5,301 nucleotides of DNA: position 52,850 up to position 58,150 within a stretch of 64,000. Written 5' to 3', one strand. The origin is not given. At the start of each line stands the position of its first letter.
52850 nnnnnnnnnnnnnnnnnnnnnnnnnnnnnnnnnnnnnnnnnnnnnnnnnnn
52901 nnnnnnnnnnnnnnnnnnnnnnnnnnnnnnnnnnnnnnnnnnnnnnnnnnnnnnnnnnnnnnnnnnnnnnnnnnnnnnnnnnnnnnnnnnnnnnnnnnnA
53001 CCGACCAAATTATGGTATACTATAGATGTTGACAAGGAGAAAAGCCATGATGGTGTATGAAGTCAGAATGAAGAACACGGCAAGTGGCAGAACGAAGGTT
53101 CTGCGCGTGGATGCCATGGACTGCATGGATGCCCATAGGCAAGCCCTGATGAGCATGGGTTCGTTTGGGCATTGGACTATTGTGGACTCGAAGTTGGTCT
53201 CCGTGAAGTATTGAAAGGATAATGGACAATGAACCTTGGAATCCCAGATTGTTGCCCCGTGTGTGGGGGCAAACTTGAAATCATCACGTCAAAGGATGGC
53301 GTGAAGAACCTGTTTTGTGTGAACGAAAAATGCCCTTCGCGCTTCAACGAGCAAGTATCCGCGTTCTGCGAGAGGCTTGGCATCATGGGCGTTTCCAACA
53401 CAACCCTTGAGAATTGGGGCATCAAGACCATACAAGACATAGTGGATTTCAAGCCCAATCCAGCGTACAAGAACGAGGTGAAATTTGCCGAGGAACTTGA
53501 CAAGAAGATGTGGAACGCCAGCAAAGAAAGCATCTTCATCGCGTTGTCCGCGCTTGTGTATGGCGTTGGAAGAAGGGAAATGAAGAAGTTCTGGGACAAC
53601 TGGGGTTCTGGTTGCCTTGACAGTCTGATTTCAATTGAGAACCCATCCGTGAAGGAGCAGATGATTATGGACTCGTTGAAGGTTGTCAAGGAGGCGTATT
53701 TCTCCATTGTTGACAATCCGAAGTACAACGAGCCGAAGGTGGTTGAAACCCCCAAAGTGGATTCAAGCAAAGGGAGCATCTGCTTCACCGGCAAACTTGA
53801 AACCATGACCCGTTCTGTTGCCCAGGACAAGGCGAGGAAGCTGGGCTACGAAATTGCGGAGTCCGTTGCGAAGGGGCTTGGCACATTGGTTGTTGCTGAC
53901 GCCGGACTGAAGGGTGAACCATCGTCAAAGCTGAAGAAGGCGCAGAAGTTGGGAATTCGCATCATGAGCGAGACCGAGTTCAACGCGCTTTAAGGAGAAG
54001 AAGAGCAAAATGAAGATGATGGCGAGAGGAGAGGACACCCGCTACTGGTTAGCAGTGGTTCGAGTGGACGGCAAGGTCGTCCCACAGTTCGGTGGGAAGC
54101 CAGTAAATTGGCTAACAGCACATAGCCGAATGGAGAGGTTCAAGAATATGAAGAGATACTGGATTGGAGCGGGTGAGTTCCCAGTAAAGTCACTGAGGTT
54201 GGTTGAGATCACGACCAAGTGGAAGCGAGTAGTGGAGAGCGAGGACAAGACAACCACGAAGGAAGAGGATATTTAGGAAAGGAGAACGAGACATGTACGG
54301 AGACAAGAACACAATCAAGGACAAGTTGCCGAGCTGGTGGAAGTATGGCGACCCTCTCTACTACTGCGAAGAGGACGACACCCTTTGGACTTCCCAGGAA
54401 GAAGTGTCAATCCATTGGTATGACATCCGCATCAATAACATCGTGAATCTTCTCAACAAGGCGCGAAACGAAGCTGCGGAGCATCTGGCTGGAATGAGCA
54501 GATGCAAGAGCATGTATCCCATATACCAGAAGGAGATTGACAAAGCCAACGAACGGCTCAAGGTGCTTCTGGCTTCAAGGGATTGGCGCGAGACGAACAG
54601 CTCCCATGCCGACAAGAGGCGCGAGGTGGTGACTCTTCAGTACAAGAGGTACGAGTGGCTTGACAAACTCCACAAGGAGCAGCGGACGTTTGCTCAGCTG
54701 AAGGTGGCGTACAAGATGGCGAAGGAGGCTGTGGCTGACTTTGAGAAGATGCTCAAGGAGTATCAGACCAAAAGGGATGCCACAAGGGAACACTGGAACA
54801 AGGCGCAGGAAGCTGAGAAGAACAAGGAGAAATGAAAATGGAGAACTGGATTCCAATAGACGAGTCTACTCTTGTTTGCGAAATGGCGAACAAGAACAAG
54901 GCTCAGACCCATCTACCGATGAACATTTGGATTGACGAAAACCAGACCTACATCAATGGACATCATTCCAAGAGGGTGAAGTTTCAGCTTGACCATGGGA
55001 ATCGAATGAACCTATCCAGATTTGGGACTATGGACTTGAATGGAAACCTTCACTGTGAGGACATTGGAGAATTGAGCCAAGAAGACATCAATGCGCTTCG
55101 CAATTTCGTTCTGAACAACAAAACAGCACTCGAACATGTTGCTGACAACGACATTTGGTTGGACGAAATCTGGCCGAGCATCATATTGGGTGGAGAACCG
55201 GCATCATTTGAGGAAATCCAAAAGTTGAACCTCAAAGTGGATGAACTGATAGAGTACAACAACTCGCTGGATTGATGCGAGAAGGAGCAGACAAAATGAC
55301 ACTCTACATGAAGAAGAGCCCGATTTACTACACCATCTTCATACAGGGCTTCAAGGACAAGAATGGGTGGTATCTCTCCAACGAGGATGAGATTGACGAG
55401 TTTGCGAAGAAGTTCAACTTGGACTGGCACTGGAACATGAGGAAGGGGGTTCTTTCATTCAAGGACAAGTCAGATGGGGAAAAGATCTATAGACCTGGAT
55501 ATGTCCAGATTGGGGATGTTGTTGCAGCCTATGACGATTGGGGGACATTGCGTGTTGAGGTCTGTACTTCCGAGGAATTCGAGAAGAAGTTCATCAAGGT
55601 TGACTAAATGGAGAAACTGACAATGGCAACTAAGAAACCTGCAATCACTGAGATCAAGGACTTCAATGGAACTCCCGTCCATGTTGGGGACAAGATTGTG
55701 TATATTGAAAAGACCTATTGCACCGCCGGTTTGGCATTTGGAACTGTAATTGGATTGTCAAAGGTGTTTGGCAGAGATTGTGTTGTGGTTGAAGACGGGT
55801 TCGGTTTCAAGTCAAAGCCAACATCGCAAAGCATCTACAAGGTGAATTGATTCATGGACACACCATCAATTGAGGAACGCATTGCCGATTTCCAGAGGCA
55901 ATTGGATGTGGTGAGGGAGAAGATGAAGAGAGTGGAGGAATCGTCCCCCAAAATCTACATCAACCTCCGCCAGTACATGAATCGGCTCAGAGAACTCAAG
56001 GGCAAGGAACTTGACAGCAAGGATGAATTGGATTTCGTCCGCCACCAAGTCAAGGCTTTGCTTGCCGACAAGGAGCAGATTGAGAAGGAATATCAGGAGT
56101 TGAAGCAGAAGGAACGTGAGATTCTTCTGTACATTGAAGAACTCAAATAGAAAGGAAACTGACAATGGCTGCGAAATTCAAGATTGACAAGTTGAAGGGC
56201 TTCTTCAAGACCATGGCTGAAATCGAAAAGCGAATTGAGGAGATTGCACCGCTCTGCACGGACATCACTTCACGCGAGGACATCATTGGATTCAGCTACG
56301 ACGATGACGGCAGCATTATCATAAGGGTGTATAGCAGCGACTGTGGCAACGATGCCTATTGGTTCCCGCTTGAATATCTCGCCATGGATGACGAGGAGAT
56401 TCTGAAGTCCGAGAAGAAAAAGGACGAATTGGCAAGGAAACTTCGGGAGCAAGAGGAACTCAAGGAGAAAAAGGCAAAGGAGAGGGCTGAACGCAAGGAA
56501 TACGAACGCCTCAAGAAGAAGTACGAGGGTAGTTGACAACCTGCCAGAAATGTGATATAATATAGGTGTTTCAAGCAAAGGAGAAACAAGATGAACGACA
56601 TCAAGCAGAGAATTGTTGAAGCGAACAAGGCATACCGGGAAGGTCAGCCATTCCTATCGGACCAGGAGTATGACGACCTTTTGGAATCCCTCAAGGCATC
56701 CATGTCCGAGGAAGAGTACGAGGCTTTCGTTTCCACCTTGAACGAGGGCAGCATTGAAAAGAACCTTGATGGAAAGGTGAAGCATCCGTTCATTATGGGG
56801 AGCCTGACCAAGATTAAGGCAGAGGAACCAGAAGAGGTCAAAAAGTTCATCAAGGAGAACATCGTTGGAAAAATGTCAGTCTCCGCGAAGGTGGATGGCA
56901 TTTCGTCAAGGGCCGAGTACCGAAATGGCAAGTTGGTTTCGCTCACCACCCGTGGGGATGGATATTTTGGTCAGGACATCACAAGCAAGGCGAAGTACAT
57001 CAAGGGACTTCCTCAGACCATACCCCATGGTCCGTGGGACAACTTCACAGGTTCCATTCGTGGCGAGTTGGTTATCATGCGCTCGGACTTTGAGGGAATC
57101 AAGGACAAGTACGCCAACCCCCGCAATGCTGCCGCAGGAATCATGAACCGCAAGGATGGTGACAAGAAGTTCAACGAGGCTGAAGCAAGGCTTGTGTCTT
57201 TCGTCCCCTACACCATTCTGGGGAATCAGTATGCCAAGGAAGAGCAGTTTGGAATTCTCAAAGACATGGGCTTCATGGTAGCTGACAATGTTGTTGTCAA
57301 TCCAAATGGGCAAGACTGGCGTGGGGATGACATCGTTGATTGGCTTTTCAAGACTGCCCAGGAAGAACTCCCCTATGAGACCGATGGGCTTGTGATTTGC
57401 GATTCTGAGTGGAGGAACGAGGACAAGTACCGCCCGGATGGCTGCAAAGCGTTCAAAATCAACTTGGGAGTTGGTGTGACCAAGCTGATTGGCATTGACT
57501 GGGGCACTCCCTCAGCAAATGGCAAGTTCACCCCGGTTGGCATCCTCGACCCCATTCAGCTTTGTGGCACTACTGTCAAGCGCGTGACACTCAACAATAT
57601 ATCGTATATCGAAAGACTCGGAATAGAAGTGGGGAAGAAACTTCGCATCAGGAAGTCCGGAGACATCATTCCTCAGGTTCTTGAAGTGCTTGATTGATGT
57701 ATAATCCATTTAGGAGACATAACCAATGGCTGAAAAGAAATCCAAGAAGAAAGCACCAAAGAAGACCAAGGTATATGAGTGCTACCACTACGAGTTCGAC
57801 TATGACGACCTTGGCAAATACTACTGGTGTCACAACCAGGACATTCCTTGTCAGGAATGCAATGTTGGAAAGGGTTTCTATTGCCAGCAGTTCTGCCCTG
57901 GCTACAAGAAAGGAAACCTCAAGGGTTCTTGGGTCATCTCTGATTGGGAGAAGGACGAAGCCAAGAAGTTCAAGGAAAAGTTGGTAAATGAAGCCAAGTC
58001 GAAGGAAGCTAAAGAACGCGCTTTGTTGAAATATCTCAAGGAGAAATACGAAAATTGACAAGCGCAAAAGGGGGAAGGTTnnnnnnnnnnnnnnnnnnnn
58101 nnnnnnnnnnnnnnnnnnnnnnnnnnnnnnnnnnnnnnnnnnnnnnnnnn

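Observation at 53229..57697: NAD-dependent DNA ligase split into two separately encoded genes, in reversed order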

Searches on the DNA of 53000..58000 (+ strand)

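Call 5: search_dna_similar(query=window:53000-58000:+, collection=phages, mode=near, max_rows=20)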
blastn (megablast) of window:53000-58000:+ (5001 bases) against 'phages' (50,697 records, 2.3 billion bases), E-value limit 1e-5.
No match.
